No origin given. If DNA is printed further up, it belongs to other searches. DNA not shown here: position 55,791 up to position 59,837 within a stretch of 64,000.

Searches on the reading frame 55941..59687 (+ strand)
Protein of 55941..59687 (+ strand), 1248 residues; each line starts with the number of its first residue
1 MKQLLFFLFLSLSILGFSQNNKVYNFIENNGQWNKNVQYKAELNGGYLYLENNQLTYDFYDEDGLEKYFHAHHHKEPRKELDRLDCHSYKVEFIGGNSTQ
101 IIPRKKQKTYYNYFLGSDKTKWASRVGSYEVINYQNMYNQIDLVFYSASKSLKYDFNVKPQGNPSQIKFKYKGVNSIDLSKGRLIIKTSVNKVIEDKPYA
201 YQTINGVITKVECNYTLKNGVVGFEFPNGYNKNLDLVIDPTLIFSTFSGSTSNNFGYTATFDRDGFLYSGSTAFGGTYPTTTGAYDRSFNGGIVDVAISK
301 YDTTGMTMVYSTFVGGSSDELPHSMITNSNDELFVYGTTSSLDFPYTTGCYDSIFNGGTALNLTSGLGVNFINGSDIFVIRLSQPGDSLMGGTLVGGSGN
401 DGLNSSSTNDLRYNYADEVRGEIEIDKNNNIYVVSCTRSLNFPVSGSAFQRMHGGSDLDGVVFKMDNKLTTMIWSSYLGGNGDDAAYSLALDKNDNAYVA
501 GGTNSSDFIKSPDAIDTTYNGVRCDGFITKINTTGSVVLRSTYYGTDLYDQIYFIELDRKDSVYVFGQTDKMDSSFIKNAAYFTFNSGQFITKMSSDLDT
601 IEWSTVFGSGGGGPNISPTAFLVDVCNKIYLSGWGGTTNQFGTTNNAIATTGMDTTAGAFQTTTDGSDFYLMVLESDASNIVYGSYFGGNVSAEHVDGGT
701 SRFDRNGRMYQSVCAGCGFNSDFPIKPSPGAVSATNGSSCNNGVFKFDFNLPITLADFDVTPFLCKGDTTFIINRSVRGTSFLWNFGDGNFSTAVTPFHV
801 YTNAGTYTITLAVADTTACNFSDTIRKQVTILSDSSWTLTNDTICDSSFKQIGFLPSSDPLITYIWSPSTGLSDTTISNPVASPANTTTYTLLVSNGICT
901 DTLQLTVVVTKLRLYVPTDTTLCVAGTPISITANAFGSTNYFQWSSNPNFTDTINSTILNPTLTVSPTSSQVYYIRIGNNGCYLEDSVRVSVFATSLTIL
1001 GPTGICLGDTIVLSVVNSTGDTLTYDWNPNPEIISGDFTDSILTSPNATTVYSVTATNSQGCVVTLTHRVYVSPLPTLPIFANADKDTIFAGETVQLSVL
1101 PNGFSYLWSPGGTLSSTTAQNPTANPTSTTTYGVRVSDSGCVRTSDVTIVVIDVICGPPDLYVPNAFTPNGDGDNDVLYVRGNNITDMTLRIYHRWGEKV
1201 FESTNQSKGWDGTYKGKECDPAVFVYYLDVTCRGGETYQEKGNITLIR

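Call 4: search_protein_families(library=pfam, proteins=[window:55941-59687:+], max_evalue=0.01)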
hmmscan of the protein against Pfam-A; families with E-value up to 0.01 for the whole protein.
window:55941-59687:+ (1248 aa): 7 families
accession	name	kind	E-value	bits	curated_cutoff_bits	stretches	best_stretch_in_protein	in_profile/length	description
PF25778.1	DUF7948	-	1e-72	245.1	27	1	26-241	1-214/214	Domain of unknown function (DUF7948)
PF13585.12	CHU_C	-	5.2e-18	65.4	27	1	1163-1246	3-86/86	CHU_C Type IX secretion signal domain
PF18911.6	PKD_4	-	2.6e-12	47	27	1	778-826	33-80/85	PKD domain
PF19081.6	Ig_7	-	2e-08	34.9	27.3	2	1001-1066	8-74/84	Ig-like domain CHU_C associated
PF06739.17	SBBP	-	1.7e-07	31.5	20.5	1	473-508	1-37/38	Beta-propeller repeat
PF00801.26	PKD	-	3.5e-07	30.6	23.5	1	777-816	27-68/80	PKD domain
PF19408.5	PKD_6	-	0.0082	16.9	25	0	996-1062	5-74/82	PKD-like domain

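Call 5: search_protein_families(library=ncbifam, proteins=[window:55941-59687:+], max_evalue=0.01)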
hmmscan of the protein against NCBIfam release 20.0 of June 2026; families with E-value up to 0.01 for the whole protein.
window:55941-59687:+ (1248 aa): 1 family
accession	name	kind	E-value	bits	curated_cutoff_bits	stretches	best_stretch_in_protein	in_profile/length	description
TIGR04131.1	Bac_Flav_CTERM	domain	3e-14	52.9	35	1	1163-1248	3-85/85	T9SS type B sorting domain-containing protein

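Call 8: find_encoding_contigs(protein=window:55941-59687:+, flank=10000, max_places=4)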
Protein window:55941-59687:+ (1248 aa): 4 contigs read that carry it; 1 place shown.
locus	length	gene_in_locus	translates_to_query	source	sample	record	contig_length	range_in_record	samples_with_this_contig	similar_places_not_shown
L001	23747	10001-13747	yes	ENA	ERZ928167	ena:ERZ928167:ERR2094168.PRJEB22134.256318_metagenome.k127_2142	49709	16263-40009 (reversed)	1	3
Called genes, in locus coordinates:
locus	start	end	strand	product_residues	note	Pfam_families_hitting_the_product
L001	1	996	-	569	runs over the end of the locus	-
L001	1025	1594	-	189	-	PF04542:Sigma70_r2, PF08281:Sigma70_r4_2, PF04545:Sigma70_r4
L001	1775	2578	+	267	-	-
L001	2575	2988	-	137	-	PF03061:4HBT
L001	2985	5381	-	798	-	PF10459:Peptidase_S46, PF13365:Trypsin_2 (faint), PF00515:TPR_1, PF07719:TPR_2 (faint), PF13181:TPR_8 (weak)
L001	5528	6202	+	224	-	-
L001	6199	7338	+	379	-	PF22020:RlmL_1st, PF02926:THUMP, PF01170:UPF0020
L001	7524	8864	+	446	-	PF13145:Rotamase_2, PF13616:Rotamase_3, PF00639:Rotamase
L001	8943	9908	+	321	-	PF20030:bpMoxR, PF00004:AAA (weak), PF07726:AAA_3, PF07728:AAA_5, PF17863:AAA_lid_2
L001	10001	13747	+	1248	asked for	PF25778:DUF7948, PF06739:SBBP, PF00801:PKD (weak), PF18911:PKD_4, PF19081:Ig_7 (faint), PF13585:CHU_C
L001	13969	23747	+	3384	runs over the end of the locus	-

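Call 10: search_protein_families(library=pfam, proteins=[L001:13885-23747:+], max_evalue=0.1)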
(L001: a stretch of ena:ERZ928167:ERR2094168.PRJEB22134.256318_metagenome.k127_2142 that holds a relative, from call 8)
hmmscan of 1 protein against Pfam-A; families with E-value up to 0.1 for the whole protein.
L001:13885-23747:+ (3287 aa): 5 families
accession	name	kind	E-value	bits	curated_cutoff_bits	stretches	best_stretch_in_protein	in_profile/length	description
PF14312.12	FG-GAP_2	-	4.4e-98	321.8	23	7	1846-1900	1-49/49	FG-GAP repeat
PF13573.12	SprB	-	8.1e-25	86.6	28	4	3247-3282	1-37/37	SprB repeat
PF18911.6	PKD_4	-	0.00025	21.5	27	1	1147-1200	32-81/85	PKD domain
PF19081.6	Ig_7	-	0.00096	19.8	27.3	1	385-461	4-84/84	Ig-like domain CHU_C associated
PF00801.26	PKD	-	0.0012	19.3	23.5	1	472-544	11-77/80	PKD domain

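Call 12: find_related_loci(query=L001:22201-23745:+, collection=genome_contigs, flank=10000)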
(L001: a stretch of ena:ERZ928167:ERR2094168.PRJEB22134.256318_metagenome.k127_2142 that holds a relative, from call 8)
Query L001:22201-23745:+ (515 aa) in genome_contigs; peptide patterns used: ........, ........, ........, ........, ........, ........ (x = any residue, [..] = any of these).
61 stretches matched a pattern; 2 encode a relative of the query (tblastn E <= 1e-3); 2 distinct loci.
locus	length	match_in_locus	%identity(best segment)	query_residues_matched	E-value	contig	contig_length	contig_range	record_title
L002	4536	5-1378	59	5-514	4e-175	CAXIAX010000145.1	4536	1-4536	MAG TPA_asm: uncultured Flavobacteriales bacterium isolate ERR7163068_concoct_1 genome assembly, contig: ERZ8868305.1497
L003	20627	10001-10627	46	1-395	4e-41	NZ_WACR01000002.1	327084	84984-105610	Salibacter halophilus strain KCTC 52047 contig02, whole genome shotgun sequence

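Call 25: search_protein_families(library=pfam, proteins=[L002:2-1756:+], max_evalue=1)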
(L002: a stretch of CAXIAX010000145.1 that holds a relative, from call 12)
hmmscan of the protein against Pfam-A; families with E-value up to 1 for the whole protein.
L002:2-1756:+ (585 aa): 3 families
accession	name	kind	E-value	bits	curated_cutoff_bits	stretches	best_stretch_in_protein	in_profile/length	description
PF13585.12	CHU_C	-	9.8e-14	51.7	27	1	498-581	2-85/86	CHU_C Type IX secretion signal domain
PF13573.12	SprB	-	9.3e-10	38.4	28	1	421-455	2-37/37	SprB repeat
PF13530.11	SCP2_2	-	0.17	12.9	23.2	1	418-451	17-50/105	Sterol carrier protein domain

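Call 46: find_related_loci(query=L001:22801-23745:+, collection=metagenome_contigs, flank=4000)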
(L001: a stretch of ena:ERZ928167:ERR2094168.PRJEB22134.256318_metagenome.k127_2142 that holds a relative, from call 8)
Query L001:22801-23745:+ (315 aa) in metagenome_contigs; peptide patterns used: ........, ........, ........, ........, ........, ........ (x = any residue, [..] = any of these).
131 stretches matched a pattern; 28 encode a relative of the query (tblastn E <= 1e-3); 28 distinct loci.
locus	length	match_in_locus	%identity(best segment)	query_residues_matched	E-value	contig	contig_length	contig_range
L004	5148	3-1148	50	1-205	5e-50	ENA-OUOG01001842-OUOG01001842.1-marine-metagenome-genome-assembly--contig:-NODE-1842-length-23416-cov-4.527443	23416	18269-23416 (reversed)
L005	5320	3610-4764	45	2-203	8e-47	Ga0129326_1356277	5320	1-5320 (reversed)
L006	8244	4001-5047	35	2-212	4e-42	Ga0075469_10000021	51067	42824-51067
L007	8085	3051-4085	35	2-212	9e-42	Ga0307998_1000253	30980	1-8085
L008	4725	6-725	47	4-201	6e-42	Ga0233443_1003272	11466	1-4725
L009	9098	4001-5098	36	3-195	1e-33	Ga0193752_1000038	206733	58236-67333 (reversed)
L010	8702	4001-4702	48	2-244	6e-32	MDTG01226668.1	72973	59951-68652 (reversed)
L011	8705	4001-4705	47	6-244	4e-31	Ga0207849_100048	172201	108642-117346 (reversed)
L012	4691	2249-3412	31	12-315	2e-26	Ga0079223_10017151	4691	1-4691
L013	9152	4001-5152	35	14-205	1e-25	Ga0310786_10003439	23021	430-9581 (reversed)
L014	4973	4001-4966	29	14-311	1e-25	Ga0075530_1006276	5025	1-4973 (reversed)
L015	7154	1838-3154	32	3-245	7e-24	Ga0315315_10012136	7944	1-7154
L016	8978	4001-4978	28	14-315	1e-23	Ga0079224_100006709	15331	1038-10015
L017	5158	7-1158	37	3-273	6e-22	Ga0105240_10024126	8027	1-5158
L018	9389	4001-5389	28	3-314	6e-22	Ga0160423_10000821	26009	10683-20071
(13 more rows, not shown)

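Call 48: search_protein_families(library=pfam, proteins=[L002:1816-3285:-, L002:3595-4536:+], max_evalue=0.001)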
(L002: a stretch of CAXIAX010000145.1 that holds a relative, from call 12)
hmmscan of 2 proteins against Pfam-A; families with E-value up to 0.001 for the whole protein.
L002:1816-3285:- (489 aa): 2 families
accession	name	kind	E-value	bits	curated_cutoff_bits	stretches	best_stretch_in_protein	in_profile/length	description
PF01546.33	Peptidase_M20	-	3.1e-12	47.3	24.6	1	82-482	2-204/206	Peptidase family M20/M25/M40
PF07687.19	M20_dimer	-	0.00029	21.2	21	1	214-293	2-98/107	Peptidase dimerisation domain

L002:3595-4536:+ (313 aa): 4 families
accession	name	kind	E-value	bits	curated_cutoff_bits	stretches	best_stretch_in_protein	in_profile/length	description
PF00849.27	PseudoU_synth_2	-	7.1e-23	81.9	26.8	1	139-273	1-152/152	RNA pseudouridylate synthase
PF01479.30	S4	-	1.9e-09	37.5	22.8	1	80-124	2-47/48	S4 domain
PF13275.11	S4_2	-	0.00032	21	24.6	1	78-135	7-64/65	S4 domain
PF22421.1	SYY_C-terminal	-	0.00091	19.5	27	0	69-124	8-65/83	Tyrosine--tRNA ligase SYY-like C-terminal domain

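Call 49: find_homologous_proteins(query=L002:1816-3285:-, max_evalue=1e-50)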
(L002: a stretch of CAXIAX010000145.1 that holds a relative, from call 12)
Query L002:1816-3285:- (489 aa): 8000 proteins with E <= 1e-50 among 8000 candidates; the best 120 are listed.
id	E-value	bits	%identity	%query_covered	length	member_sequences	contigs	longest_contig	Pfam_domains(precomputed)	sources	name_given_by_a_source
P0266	0.0e+0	1011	92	98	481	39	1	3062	PF01546.34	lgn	-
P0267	1.1e-292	989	89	99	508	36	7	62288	PF01546.34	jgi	jgi:dipeptidase D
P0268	1.0e-287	973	89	98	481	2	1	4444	PF01546.34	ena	-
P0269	8.4e-285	963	88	98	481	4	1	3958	PF01546.34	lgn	-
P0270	7.2e-284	960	88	98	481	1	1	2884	PF01546.34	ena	-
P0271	6.3e-280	947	87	98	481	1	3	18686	PF01546.34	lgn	-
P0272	8.6e-280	946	87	98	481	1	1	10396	PF01546.34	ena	-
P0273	1.9e-279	945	88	98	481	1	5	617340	PF01546.34,PF07687.20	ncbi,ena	-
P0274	2.9e-279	945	87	98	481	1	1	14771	PF01546.34,PF07687.20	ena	-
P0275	4.4e-279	944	86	98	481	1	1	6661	PF01546.34,PF07687.20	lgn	-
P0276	3.4e-277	938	86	98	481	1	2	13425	PF01546.34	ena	-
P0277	8.9e-277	936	85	98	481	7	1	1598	PF01546.34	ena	-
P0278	1.4e-276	936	85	98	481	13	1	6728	PF01546.34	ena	-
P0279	2.1e-276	935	85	98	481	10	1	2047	PF01546.34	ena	-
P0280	8.7e-276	933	85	98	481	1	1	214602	PF01546.34,PF07687.20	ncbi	-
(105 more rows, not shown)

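Call 50: find_encoding_contigs(protein=P0273, flank=6000, max_places=3)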
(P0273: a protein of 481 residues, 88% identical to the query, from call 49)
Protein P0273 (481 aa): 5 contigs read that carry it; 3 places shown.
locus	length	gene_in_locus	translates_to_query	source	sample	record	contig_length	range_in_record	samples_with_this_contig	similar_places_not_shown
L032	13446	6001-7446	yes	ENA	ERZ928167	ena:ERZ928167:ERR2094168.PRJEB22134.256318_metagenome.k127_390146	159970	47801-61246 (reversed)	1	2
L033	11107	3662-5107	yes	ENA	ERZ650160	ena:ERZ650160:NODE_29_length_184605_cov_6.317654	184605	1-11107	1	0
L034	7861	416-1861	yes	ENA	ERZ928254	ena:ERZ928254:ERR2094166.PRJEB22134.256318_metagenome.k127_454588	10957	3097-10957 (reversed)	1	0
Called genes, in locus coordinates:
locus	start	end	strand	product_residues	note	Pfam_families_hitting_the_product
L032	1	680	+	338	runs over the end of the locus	PF02912:Phe_tRNA-synt_N, PF01409:tRNA-synt_2d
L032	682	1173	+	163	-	PF03168:LEA_2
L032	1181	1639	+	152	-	PF07606:DUF1569 (weak)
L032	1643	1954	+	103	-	PF04993:TfoX_N (weak)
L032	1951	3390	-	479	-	PF00171:Aldedh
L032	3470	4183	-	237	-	PF13505:OMP_b-brl (weak), PF13568:OMP_b-brl_2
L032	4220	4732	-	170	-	PF10652:DUF2480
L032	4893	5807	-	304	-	PF01479:S4, PF00849:PseudoU_synth_2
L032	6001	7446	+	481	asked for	PF01546:Peptidase_M20, PF07687:M20_dimer (weak)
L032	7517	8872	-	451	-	PF03448:MgtE_N, PF00571:CBS, PF01769:MgtE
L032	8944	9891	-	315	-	PF00348:polyprenyl_synt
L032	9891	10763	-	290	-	PF00483:NTP_transferase, PF12804:NTP_transf_3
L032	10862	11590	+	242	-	PF13398:Peptidase_M50B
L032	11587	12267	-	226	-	PF00072:Response_reg, PF00486:Trans_reg_C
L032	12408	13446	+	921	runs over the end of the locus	PF13620:CarboxypepD_reg, PF13715:CarbopepD_reg_2, PF07715:Plug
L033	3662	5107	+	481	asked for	PF01546:Peptidase_M20, PF07687:M20_dimer (weak)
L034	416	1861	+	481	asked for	PF01546:Peptidase_M20, PF07687:M20_dimer (weak)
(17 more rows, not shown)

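Call 52: search_protein_families(library=ncbifam, proteins=[L001:13885-23745:+, L002:2-1756:+], max_evalue=0.01)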
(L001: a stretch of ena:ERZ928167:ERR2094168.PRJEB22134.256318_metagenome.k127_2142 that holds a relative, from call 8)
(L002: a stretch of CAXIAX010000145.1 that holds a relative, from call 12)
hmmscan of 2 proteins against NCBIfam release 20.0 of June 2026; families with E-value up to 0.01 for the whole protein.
L001:13885-23745:+ (3287 aa): 0 families

L002:2-1756:+ (585 aa): 1 family
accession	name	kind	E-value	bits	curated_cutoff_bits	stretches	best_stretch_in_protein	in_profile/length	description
TIGR04131.1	Bac_Flav_CTERM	domain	7.9e-11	42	35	1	499-584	3-85/85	T9SS type B sorting domain-containing protein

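Call 66: search_protein_families(library=pfam, proteins=[L001:20557-21174:+], max_evalue=10)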
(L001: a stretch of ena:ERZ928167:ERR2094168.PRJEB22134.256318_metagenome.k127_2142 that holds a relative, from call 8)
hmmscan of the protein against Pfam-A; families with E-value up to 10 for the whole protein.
L001:20557-21174:+ (206 aa): 2 families
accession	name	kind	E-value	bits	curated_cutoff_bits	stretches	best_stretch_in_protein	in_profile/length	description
PF12138.14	Spherulin4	-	0.015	15.3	30.2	1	13-94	95-168/239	Spherulation-specific family 4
PF19209.5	CoV_S1_C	-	4.8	7.8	27.1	1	68-104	23-56/58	Coronavirus spike glycoprotein S1, C-terminal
